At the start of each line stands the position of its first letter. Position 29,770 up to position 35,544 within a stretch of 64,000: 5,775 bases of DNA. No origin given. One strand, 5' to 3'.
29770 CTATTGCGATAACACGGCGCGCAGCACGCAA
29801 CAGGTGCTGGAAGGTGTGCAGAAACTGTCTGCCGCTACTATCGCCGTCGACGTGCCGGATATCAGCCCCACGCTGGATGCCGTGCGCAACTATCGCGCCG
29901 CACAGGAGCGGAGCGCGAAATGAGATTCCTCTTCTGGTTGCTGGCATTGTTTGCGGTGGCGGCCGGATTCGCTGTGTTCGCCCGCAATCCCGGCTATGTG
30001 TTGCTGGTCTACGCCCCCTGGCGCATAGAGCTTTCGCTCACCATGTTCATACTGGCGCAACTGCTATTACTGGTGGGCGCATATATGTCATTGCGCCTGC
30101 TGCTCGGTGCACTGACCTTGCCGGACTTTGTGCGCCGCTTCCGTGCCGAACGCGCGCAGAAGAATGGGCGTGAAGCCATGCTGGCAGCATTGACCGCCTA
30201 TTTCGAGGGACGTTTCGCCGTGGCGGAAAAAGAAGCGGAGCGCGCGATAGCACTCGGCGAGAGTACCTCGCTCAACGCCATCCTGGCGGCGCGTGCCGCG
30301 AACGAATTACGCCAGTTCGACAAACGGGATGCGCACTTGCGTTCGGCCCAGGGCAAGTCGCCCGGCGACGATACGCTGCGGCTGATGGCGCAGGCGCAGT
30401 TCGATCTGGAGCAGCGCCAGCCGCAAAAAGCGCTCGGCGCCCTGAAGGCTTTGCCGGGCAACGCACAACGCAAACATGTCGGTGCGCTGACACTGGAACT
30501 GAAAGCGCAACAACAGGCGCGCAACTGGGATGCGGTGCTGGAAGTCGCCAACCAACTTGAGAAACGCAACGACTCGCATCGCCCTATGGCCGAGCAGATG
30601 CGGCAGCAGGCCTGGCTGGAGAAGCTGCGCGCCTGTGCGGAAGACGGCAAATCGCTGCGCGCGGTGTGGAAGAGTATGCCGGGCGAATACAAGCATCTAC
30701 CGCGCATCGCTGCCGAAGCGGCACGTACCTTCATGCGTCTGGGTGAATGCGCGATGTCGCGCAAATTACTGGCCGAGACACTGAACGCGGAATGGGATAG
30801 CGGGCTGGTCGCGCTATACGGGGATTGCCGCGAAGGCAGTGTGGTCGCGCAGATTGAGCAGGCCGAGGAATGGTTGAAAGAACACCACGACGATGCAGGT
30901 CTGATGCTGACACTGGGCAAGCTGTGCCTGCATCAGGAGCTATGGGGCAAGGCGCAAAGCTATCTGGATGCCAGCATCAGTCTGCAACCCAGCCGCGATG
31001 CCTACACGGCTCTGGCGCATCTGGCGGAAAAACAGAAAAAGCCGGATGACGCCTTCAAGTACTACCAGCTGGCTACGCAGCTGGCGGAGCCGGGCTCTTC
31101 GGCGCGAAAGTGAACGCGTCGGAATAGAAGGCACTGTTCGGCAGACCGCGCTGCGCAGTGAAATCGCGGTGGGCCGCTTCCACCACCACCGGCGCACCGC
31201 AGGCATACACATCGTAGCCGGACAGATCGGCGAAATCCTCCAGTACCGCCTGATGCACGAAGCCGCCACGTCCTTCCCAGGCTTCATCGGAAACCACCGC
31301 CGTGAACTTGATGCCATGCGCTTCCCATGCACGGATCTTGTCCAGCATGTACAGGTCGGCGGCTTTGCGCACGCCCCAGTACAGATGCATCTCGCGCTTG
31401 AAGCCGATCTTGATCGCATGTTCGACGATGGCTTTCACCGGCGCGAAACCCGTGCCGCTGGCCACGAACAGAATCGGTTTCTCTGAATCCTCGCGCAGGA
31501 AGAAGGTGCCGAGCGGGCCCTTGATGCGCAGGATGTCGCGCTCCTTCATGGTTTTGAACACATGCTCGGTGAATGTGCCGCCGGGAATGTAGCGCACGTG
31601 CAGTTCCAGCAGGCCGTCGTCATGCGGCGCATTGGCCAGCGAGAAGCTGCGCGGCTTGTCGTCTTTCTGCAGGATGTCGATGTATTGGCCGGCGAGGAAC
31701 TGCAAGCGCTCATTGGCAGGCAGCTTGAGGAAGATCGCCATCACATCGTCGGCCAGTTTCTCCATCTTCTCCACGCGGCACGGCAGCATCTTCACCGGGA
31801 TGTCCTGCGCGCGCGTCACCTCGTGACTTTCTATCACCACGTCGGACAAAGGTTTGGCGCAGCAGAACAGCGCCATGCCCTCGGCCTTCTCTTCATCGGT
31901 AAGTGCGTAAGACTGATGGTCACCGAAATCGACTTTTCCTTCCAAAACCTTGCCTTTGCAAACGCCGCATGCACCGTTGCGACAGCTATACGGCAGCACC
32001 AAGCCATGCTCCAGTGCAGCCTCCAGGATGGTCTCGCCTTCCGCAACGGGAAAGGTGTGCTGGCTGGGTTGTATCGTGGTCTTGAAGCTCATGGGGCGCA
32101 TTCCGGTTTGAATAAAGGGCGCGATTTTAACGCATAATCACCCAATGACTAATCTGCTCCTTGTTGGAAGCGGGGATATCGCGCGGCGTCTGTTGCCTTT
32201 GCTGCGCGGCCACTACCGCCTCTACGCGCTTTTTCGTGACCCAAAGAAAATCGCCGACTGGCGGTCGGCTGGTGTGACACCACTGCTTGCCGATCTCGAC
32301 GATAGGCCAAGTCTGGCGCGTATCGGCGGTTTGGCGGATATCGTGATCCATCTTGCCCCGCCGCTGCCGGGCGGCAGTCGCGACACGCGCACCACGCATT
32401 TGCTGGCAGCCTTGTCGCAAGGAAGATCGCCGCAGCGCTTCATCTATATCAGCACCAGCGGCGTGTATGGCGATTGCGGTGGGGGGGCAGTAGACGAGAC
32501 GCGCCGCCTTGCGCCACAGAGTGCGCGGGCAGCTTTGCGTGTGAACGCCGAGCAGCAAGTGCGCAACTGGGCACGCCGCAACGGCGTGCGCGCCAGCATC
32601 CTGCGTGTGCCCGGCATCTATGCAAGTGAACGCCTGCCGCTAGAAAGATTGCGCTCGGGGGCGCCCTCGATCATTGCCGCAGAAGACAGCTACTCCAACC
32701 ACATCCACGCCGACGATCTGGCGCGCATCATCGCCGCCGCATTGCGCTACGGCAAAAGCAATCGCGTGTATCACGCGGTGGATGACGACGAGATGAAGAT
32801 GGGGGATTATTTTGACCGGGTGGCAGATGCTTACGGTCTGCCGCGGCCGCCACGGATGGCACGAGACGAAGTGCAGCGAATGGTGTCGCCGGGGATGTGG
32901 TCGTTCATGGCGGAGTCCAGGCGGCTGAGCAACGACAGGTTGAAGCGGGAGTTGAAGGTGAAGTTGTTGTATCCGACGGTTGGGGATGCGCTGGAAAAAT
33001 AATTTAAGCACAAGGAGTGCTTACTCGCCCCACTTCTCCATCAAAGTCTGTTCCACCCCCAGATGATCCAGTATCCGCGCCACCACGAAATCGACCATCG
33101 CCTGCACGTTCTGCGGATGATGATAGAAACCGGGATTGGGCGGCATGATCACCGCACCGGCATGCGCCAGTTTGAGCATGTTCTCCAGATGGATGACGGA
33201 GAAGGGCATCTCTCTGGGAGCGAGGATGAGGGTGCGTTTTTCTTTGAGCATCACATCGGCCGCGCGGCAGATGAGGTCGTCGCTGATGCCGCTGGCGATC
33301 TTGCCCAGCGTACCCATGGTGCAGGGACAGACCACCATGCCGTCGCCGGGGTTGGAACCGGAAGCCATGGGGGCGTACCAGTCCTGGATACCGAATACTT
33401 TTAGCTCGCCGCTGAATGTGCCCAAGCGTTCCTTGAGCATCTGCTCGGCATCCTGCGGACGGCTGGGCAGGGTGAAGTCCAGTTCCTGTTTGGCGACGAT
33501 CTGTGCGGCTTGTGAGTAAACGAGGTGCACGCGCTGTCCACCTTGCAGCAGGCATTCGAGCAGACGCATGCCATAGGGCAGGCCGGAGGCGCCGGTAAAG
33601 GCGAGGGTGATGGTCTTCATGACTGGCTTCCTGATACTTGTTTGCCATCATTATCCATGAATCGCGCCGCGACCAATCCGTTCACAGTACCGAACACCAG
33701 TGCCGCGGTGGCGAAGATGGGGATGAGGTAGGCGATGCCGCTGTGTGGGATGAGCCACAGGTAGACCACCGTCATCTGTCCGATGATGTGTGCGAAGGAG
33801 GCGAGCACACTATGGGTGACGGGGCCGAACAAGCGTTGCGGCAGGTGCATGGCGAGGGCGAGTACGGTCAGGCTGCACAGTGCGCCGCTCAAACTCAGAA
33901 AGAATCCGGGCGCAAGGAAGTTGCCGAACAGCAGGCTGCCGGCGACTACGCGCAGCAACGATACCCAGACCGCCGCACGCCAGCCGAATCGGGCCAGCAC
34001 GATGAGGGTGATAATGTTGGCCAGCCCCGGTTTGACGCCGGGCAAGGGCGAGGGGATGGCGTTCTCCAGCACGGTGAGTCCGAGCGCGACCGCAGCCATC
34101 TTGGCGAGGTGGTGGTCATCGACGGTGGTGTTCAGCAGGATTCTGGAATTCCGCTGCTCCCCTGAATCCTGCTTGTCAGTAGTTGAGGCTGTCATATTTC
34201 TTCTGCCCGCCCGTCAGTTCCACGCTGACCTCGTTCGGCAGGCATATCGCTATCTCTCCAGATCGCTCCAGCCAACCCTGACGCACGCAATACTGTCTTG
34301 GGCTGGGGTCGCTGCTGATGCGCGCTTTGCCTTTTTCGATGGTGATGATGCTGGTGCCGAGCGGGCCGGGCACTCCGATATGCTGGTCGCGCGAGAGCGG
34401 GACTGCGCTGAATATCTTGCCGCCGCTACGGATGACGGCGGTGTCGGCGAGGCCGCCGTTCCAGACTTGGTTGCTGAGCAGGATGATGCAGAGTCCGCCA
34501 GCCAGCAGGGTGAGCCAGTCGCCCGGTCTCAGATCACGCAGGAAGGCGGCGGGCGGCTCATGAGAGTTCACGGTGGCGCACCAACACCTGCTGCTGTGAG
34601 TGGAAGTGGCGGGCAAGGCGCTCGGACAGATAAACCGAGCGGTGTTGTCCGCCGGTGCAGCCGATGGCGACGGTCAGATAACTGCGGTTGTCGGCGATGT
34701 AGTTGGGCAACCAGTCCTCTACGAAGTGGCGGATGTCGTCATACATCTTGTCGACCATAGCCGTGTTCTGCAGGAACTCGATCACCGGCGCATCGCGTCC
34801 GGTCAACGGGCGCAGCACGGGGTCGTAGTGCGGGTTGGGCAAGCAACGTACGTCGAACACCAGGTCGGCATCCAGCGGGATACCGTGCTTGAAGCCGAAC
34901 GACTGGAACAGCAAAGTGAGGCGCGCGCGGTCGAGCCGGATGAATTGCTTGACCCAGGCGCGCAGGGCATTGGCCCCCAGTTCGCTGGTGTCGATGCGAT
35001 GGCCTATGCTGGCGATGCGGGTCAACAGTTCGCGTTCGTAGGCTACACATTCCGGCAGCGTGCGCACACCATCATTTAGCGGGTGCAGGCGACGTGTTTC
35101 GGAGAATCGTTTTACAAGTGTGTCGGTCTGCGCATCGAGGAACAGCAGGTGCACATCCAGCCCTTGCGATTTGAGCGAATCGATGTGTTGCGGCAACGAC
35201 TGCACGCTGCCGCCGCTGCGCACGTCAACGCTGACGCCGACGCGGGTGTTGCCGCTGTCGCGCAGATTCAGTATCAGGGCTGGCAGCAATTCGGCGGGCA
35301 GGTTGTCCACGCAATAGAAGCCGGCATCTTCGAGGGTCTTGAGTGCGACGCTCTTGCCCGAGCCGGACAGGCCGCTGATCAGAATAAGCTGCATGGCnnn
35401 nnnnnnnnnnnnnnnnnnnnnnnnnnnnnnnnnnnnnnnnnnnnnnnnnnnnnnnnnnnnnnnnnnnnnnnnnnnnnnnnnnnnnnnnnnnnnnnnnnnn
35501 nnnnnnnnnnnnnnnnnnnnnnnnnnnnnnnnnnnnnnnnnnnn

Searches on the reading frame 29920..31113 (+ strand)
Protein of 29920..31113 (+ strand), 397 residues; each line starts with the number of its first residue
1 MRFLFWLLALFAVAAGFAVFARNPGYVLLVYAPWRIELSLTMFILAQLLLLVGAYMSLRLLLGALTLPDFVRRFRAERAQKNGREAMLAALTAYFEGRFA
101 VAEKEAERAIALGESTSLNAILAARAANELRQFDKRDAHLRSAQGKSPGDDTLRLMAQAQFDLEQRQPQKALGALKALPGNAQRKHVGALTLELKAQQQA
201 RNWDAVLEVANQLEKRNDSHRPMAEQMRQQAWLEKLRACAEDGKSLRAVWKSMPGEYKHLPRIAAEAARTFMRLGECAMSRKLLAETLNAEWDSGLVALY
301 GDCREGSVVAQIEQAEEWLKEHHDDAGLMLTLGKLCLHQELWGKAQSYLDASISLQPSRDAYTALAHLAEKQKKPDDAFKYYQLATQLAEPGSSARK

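Call 77: search_protein_families(library=pfam, proteins=[window:29920-31113:+], max_evalue=0.00001)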
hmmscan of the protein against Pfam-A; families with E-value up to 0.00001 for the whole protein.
window:29920-31113:+ (397 aa): 1 family
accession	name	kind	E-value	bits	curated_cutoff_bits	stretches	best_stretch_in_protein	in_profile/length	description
PF07219.19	HemY_N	-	3.1e-26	92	31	1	25-129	1-105/107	HemY protein N-terminus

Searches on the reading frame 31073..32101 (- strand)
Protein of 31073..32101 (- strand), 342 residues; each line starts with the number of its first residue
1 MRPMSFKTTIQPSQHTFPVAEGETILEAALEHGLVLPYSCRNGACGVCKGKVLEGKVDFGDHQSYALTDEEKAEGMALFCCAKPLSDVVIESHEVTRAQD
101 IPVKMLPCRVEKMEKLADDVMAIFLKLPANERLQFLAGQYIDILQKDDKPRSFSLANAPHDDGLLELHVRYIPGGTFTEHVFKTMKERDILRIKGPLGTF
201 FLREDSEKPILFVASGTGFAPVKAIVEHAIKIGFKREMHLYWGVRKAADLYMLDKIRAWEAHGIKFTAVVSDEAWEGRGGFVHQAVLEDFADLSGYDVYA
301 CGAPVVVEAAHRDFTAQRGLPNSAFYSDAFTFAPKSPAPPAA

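Call 77: search_protein_families(library=pfam, proteins=[window:31073-32101:-], max_evalue=0.00001)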
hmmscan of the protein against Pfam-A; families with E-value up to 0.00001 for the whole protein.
window:31073-32101:- (342 aa): 3 families
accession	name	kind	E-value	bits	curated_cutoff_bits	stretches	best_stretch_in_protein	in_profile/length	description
PF00111.32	Fer2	-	3.9e-20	72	21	1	9-84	2-76/77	2Fe-2S iron-sulfur cluster binding domain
PF00175.26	NAD_binding_1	-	1.4e-19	71.1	22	1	212-311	1-108/109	Oxidoreductase NAD-binding domain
PF00970.30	FAD_binding_6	-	5.2e-16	59.2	21.1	1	108-200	2-97/99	Oxidoreductase FAD-binding domain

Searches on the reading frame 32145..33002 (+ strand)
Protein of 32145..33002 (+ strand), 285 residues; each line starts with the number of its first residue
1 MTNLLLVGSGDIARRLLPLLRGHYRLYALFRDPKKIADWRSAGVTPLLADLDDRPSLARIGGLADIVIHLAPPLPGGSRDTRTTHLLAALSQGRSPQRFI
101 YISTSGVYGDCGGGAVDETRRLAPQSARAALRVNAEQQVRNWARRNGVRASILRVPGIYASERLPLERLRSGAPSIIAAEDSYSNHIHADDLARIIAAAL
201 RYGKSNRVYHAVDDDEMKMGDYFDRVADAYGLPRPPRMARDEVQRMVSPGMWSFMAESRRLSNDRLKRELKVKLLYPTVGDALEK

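Call 78: search_protein_families(library=pfam, proteins=[window:32145-33002:+], max_evalue=0.00001)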
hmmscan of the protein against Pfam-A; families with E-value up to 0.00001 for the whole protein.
window:32145-33002:+ (285 aa): 4 families
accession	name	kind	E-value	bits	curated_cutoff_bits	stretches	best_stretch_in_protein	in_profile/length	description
PF01370.27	Epimerase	-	3.5e-14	53.2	20.9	1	9-209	7-237/240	NAD dependent epimerase/dehydratase family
PF13460.12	NAD_binding_10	-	1.6e-11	44.8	27.2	1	8-200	2-181/184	NAD(P)H-binding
PF04321.23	RmlD_sub_bind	-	2.2e-07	30.7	27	1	87-233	85-234/287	RmlD substrate binding domain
PF16363.11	GDP_Man_Dehyd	-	6.1e-07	29.6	27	1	83-155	106-180/332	GDP-mannose 4,6 dehydratase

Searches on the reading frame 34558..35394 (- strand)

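Call 78: search_protein_families(library=pfam, proteins=[window:34558-35394:-], max_evalue=0.00001)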
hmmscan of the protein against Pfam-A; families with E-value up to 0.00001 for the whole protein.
window:34558-35394:- (278 aa): 2 families
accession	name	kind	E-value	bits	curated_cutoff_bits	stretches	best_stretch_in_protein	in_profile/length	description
PF22740.1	PapZ_C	-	1.2e-47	161.5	27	1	160-277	2-120/121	RapZ C-terminal domain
PF03668.21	RapZ-like_N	-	6.8e-41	140.1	25.4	1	1-153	1-155/158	RapZ-like N-terminal domain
